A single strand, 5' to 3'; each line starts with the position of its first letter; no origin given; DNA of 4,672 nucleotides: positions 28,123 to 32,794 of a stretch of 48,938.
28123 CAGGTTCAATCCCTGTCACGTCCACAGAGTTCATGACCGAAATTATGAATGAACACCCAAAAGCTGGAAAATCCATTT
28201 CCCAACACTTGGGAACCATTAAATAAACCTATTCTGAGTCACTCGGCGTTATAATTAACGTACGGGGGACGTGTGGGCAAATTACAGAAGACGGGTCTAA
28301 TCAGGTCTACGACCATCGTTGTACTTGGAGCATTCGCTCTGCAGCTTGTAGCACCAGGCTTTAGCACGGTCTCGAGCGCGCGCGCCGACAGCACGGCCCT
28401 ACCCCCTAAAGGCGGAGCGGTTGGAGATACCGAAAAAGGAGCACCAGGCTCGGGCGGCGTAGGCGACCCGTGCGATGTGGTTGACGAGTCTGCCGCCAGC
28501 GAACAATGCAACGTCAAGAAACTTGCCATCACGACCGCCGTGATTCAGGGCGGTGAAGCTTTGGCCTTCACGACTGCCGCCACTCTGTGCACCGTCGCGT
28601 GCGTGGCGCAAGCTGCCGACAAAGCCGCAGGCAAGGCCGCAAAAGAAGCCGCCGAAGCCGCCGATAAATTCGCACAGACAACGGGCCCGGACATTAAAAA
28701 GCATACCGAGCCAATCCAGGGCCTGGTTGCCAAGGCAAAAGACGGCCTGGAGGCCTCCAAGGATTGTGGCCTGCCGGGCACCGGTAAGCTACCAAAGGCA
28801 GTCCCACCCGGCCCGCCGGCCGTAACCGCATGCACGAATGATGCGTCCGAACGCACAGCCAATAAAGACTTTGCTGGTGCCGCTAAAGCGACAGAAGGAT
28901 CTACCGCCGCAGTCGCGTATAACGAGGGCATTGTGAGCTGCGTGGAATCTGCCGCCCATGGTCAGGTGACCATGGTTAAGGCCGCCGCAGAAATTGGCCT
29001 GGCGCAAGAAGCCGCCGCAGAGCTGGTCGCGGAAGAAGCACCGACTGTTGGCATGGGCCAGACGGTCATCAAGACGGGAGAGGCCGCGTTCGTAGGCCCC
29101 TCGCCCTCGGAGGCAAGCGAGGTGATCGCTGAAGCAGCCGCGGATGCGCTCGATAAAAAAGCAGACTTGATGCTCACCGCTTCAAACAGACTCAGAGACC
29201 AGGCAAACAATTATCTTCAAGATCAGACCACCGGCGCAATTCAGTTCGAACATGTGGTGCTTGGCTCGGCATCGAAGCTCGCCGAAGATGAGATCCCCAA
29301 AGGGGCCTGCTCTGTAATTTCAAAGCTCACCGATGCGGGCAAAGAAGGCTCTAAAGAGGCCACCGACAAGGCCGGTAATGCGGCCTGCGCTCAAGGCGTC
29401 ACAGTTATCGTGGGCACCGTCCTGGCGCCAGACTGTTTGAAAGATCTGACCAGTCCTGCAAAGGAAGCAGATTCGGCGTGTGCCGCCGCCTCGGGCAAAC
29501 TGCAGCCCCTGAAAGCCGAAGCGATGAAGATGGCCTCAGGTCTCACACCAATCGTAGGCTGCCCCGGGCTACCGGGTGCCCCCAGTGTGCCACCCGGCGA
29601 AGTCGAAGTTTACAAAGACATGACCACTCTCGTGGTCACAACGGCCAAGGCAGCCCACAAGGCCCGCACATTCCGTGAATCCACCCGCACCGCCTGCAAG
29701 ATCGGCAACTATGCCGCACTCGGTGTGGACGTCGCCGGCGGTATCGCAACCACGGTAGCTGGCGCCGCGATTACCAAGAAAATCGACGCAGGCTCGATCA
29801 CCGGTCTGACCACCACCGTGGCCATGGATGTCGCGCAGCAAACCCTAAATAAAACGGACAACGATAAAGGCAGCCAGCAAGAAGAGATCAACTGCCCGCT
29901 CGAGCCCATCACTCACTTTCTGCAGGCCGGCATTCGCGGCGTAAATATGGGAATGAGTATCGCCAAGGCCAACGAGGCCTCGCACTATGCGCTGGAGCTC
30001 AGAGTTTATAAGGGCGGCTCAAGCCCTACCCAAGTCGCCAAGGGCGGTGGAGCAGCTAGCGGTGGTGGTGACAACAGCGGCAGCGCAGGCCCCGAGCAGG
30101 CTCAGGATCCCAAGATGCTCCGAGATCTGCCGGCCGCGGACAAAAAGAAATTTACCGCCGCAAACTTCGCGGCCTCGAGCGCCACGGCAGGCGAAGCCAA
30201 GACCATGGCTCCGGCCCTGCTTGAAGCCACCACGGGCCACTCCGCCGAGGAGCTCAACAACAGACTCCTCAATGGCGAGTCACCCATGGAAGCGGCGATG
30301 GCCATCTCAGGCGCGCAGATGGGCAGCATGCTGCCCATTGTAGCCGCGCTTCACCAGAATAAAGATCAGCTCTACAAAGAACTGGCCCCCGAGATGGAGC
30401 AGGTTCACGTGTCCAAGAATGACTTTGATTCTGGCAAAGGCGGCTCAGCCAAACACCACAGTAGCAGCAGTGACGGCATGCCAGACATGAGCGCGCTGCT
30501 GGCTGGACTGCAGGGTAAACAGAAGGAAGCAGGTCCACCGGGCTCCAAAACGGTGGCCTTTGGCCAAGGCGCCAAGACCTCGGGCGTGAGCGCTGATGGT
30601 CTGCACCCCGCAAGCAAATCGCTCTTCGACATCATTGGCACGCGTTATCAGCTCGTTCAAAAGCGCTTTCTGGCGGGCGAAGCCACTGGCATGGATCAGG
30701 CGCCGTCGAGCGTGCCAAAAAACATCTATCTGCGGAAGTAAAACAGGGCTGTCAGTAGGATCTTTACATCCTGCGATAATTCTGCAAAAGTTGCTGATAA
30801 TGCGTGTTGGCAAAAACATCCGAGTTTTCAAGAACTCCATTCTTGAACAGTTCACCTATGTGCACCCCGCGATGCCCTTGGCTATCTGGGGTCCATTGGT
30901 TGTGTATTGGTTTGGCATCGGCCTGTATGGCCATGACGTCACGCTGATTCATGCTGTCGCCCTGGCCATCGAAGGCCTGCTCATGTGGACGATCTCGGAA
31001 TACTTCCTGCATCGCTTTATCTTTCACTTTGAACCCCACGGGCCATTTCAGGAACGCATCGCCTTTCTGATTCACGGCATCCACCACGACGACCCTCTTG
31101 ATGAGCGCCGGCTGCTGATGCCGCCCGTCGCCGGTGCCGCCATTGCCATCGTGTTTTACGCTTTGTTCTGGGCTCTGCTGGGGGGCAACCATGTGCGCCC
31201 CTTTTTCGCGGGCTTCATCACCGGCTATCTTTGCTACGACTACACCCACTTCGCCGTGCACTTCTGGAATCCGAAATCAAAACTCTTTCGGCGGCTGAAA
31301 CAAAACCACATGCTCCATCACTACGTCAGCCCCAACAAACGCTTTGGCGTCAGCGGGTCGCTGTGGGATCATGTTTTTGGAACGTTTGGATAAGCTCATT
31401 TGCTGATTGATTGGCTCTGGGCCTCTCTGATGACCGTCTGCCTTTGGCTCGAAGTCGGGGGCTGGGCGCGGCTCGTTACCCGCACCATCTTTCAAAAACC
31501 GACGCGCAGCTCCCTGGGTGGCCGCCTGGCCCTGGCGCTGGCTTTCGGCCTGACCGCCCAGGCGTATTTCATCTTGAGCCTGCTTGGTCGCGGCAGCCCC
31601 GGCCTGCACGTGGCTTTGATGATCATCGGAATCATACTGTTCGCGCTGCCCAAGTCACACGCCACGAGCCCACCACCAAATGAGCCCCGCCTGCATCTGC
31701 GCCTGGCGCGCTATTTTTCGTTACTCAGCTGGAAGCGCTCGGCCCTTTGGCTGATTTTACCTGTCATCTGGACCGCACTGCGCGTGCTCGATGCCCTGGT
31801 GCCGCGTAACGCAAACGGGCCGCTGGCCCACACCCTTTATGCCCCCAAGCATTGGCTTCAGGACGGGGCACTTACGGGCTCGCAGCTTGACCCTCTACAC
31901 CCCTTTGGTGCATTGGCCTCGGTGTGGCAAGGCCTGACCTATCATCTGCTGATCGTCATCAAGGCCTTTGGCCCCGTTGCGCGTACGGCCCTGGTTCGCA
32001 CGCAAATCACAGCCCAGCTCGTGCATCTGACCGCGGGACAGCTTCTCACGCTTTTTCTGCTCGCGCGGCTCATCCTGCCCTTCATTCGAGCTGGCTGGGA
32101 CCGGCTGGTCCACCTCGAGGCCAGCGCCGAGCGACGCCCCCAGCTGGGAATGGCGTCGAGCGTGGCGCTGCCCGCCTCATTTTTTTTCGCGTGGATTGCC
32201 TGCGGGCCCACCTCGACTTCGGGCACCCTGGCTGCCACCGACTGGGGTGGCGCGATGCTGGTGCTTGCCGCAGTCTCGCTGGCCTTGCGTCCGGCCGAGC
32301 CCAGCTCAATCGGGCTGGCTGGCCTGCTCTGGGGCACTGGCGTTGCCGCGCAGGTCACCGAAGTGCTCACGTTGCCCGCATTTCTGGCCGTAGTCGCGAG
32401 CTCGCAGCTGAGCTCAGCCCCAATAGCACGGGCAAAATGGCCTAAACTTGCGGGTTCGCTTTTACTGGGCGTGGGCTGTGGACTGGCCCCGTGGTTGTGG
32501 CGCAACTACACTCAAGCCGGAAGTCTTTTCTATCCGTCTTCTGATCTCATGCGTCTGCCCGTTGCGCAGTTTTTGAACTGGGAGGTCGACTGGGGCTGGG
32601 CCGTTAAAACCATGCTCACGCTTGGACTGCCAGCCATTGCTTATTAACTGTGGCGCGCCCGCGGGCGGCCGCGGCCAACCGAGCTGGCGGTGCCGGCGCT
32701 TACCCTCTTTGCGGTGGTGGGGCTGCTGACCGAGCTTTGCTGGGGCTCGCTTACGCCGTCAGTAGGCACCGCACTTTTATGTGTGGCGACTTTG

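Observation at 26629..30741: Paralogous pair of signal-peptide Ala/Gly-rich proteins of unknown family flanking tRNA-Ala(GGC)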

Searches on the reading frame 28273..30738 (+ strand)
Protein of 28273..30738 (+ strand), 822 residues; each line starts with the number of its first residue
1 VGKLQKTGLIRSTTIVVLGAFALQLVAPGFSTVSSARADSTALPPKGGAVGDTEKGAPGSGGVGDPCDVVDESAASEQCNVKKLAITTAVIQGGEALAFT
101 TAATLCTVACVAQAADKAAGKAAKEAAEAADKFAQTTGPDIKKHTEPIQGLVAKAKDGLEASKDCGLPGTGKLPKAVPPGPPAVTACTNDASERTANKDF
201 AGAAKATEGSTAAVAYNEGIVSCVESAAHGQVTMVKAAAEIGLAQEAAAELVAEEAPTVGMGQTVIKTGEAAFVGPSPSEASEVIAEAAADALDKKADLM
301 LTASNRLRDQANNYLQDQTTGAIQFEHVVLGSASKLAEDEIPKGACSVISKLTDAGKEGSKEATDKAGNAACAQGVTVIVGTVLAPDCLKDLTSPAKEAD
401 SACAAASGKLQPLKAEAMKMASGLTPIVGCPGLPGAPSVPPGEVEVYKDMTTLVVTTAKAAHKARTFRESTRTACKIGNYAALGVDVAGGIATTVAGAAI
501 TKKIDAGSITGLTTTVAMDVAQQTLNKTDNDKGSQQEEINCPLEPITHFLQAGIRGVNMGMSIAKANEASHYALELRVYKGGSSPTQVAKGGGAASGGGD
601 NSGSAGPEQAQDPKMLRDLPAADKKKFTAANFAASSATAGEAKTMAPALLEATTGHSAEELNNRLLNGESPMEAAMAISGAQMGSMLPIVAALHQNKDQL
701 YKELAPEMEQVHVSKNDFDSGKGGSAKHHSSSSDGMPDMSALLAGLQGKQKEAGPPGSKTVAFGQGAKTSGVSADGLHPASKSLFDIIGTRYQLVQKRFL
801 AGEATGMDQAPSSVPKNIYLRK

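Call 5: search_protein_families(library=pfam, proteins=[window:28273-30738:+], max_evalue=1)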
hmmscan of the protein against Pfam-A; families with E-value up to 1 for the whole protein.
window:28273-30738:+ (822 aa): 1 family
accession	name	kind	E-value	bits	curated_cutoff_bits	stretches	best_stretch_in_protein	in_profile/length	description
PF22180.2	RH3_dom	-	0.14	12.7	27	1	689-711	41-63/66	RH3 domain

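Call 6: search_protein_families(library=ncbifam, proteins=[window:28273-30738:+], max_evalue=1)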
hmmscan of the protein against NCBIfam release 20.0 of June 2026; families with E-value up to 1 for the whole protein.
window:28273-30738:+ (822 aa): 0 families

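Call 12: search_solved_structures(query=window:28273-30738:+, max_evalue=1)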
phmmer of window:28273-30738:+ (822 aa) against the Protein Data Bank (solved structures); distinct sequences matched with E-value up to 1: 0.

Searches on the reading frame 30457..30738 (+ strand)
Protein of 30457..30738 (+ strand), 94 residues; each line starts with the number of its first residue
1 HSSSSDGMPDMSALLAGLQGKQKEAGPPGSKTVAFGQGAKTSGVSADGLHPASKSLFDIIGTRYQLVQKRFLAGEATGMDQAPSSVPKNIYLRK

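Call 87: find_related_loci(query=A11, collection=metagenome_contigs, flank=10000)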
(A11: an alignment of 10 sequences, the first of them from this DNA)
Query A11 (94 aa) in metagenome_contigs; peptide patterns used: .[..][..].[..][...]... (x = any residue, [..] = any of these).
28 stretches matched a pattern; 2 encode a relative of the query (tblastn E <= 1e-3); 2 distinct loci.
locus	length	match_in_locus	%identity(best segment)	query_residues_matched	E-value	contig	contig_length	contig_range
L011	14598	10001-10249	34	7-94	8e-12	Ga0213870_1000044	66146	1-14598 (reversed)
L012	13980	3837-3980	43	47-94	1e-10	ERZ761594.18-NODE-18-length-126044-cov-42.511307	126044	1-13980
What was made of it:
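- Tried and rejected: The metagenome scan added only two loci, both from species groups already seen (call 87).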

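Call 110: find_related_loci(query=A11, collection=viral_contigs, flank=5000)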
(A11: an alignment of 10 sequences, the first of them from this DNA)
Query A11 (94 aa) in viral_contigs; peptide patterns used: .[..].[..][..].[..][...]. (x = any residue, [..] = any of these).
4 stretches matched a pattern, but none encodes a relative of the query by tblastn (E <= 1e-3).

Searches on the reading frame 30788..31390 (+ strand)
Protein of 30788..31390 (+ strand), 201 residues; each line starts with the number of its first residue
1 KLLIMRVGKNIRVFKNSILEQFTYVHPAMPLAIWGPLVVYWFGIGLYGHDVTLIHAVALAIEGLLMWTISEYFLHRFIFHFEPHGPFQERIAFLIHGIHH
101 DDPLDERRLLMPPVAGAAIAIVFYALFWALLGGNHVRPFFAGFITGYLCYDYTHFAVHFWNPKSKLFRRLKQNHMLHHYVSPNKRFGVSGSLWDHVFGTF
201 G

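Call 13: search_protein_families(library=pfam, proteins=[window:30788-31390:+], max_evalue=0.001)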
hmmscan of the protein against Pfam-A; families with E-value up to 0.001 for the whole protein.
window:30788-31390:+ (201 aa): 1 family
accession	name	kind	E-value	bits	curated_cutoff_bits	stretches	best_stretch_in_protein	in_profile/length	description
PF04116.19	FA_hydroxylase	-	7.3e-18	65.7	31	1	63-199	4-132/132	Fatty acid hydroxylase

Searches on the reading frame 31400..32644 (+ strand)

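Call 13: search_protein_families(library=pfam, proteins=[window:31400-32644:+], max_evalue=0.001)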
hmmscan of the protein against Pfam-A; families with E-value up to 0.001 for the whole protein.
window:31400-32644:+ (415 aa): 0 families

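Call 59: search_protein_families(library=ncbifam, proteins=[window:31400-32644:+], max_evalue=0.1)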
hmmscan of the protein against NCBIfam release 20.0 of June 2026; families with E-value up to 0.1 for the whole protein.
window:31400-32644:+ (415 aa): 1 family
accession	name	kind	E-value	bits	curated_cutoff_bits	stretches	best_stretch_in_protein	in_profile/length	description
NF047510.1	LIC_10190_fam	subfamily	0.0037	16.1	100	0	346-381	279-314/424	LIC_10190 family membrane protein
